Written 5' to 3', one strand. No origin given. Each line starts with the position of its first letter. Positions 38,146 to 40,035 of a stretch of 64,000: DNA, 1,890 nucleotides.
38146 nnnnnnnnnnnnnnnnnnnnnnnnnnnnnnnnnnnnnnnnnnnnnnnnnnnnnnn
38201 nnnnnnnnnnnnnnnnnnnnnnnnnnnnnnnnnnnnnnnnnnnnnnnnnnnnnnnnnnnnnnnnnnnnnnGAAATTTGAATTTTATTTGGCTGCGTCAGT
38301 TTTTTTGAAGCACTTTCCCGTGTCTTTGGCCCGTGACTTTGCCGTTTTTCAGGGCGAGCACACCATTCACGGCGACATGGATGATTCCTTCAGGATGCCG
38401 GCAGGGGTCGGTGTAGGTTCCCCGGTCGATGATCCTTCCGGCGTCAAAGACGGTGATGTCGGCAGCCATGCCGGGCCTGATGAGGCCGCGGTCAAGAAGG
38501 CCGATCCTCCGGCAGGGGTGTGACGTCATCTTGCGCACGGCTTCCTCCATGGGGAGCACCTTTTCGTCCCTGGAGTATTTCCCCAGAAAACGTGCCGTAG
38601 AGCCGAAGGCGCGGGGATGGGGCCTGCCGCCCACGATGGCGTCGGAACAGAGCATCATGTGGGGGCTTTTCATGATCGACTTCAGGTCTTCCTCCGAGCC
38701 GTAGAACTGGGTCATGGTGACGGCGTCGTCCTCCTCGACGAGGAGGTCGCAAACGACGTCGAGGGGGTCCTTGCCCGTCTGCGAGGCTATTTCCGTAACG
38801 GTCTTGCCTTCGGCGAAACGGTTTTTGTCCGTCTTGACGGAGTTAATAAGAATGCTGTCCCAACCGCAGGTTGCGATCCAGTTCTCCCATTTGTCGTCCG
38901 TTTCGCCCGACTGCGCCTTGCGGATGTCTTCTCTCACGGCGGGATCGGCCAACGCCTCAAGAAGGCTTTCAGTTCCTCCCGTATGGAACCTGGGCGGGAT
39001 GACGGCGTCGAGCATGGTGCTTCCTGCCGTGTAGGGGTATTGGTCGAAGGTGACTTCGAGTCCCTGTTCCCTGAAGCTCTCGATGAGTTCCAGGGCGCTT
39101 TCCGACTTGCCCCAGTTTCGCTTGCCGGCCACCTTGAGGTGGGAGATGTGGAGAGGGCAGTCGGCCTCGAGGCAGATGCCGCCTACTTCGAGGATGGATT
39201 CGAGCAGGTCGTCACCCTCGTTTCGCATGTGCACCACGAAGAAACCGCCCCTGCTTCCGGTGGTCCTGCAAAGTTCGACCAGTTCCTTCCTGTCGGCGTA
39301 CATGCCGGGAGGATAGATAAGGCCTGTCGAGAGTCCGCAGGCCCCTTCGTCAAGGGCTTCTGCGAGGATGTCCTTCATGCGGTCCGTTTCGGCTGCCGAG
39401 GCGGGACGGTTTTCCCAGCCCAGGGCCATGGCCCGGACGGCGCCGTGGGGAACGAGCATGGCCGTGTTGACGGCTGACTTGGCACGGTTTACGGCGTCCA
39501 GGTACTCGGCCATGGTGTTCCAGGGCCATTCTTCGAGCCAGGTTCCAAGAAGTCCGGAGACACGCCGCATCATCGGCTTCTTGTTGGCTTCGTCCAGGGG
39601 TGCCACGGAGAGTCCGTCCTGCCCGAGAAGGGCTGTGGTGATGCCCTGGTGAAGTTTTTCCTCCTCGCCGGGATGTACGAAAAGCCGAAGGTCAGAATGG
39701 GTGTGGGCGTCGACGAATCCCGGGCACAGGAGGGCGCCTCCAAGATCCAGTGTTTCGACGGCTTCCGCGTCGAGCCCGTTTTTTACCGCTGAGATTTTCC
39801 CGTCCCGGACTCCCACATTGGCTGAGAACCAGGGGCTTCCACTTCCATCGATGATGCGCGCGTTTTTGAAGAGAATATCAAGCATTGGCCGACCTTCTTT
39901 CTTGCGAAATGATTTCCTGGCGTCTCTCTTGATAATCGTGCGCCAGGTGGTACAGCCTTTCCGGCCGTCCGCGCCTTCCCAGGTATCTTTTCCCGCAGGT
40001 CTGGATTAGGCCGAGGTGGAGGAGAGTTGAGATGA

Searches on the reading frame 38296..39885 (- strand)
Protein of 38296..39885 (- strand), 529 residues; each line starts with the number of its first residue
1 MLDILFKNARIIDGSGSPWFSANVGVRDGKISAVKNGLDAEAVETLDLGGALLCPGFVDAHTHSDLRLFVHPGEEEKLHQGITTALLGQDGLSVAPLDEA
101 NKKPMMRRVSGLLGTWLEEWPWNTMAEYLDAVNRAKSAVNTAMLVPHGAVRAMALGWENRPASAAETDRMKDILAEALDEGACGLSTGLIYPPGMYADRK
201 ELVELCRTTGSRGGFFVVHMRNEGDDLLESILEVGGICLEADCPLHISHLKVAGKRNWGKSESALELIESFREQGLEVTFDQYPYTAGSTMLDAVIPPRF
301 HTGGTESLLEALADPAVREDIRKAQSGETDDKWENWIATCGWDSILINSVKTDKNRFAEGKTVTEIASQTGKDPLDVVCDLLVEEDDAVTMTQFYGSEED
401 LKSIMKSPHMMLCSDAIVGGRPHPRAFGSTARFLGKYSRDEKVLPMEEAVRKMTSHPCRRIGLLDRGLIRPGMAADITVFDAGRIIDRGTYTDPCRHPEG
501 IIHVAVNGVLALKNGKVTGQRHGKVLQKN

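Call 78: search_protein_families(library=pfam, proteins=[window:38296-39885:-], max_evalue=0.00001)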
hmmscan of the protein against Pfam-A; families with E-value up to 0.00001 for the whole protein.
window:38296-39885:- (529 aa): 2 families
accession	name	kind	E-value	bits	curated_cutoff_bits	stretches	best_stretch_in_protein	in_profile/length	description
PF07969.17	Amidohydro_3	-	1.1e-28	101.4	29.7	1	44-509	1-469/472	Amidohydrolase family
PF01979.26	Amidohydro_1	-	2.5e-09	37.3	25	0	409-484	244-321/345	Amidohydrolase family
